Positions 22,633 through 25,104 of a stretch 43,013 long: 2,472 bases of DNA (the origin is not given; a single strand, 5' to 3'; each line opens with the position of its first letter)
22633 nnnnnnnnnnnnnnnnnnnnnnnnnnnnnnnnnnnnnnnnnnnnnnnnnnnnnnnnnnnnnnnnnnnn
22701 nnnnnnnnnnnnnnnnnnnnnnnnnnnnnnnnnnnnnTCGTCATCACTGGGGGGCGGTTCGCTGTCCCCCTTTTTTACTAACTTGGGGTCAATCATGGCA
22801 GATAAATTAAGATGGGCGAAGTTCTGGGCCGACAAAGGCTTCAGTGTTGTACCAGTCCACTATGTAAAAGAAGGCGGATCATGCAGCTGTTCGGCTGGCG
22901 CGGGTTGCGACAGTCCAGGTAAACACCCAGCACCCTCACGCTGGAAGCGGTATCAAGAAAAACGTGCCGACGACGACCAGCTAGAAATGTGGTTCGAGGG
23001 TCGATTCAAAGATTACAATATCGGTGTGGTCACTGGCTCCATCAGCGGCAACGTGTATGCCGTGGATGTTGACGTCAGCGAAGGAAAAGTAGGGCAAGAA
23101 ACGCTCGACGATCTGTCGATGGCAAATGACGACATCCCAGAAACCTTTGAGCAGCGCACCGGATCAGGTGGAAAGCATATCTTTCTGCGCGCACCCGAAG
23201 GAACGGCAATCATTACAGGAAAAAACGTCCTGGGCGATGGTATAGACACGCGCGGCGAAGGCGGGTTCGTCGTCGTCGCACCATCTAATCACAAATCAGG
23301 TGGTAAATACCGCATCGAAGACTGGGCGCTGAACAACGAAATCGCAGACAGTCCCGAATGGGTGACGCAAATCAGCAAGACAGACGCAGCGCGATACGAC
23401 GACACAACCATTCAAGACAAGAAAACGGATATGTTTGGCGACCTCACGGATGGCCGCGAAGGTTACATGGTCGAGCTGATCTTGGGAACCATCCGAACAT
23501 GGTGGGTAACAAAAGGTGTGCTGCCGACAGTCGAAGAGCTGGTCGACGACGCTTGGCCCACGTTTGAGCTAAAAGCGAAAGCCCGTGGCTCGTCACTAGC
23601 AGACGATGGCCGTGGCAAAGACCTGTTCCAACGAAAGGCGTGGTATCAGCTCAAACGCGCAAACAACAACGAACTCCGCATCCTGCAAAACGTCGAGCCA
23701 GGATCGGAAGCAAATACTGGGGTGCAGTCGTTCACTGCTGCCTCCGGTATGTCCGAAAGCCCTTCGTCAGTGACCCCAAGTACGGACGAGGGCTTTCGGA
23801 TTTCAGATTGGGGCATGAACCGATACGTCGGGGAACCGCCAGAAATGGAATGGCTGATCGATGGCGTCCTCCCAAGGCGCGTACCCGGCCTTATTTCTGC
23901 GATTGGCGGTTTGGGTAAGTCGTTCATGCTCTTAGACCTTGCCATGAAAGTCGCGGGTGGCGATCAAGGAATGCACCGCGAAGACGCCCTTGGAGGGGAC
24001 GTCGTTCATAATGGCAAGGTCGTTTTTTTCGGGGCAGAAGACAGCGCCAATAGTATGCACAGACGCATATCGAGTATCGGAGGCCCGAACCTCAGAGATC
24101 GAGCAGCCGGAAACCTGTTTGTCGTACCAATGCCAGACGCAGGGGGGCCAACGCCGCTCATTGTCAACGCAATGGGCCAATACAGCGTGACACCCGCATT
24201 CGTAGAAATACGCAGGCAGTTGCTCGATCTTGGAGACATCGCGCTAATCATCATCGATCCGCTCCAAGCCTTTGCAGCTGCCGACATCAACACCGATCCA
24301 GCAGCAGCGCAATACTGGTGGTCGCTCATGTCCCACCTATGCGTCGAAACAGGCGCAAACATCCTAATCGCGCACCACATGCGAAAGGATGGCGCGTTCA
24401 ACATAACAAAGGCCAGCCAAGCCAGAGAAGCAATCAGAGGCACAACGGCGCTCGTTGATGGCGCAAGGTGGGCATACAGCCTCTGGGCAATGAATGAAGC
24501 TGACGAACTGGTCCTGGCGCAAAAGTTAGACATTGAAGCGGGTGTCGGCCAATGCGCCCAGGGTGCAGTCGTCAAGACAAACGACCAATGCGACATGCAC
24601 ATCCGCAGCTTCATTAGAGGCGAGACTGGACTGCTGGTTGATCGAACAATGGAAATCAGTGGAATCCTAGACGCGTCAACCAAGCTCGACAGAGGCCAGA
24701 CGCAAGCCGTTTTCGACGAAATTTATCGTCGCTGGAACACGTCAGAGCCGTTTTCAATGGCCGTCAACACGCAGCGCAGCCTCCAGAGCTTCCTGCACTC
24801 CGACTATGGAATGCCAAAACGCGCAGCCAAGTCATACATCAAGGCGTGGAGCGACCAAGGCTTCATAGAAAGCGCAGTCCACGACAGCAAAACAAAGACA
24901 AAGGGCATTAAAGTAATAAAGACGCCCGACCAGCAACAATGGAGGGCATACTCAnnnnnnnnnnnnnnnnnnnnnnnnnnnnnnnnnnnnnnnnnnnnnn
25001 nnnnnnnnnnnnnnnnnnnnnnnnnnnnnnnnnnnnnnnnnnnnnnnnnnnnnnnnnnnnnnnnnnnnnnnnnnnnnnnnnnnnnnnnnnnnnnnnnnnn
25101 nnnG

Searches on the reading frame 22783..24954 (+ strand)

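Call 10: search_protein_families(library=phrogs, proteins=[window:22783-24954:+], max_evalue=0.001)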
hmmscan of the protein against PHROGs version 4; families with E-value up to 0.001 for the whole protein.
window:22783-24954:+ (724 aa): 17 families
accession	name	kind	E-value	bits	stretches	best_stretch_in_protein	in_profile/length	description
phrog_1156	-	DNA, RNA and nucleotide metabolism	1.6e-27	97.5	1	10-220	15-210/855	DNA primase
phrog_906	-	DNA, RNA and nucleotide metabolism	3.9e-20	73.2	2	54-274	99-259/872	DNA polymerase/primase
phrog_3022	-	DNA, RNA and nucleotide metabolism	5.9e-20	72.3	1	16-206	9-189/788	DNA primase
phrog_5852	-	DNA, RNA and nucleotide metabolism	6.6e-17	62.6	1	12-178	69-227/242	DNA polymerase/primase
phrog_3123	-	unknown function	1.9e-16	60.7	1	334-575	305-541/583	-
phrog_695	-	DNA, RNA and nucleotide metabolism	1.7e-15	57.9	1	36-227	33-213/704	DNA polymerase/primase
phrog_19930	-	DNA, RNA and nucleotide metabolism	1.4e-10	41.1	1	47-138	32-123/865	DNA polymerase/primase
phrog_6357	-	unknown function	4.5e-09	37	0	355-425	20-76/321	-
phrog_239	-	DNA, RNA and nucleotide metabolism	1.1e-08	35.6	1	352-703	345-686/801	DNA primase/helicase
phrog_5177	-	DNA, RNA and nucleotide metabolism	4.2e-08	32.5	1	61-184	59-175/876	DNA polymerase/primase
phrog_2850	-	unknown function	3e-07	30.7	1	350-537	142-311/465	-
phrog_25693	-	unknown function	4.5e-07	29.8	1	353-574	37-245/405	-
phrog_10729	-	DNA, RNA and nucleotide metabolism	9.5e-06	25.1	1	47-193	36-172/722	DNA polymerase/primase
phrog_2597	-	DNA, RNA and nucleotide metabolism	7.2e-05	22.5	1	353-548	353-527/747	DNA primase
phrog_1284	-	unknown function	9.1e-05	23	1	355-495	24-139/306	-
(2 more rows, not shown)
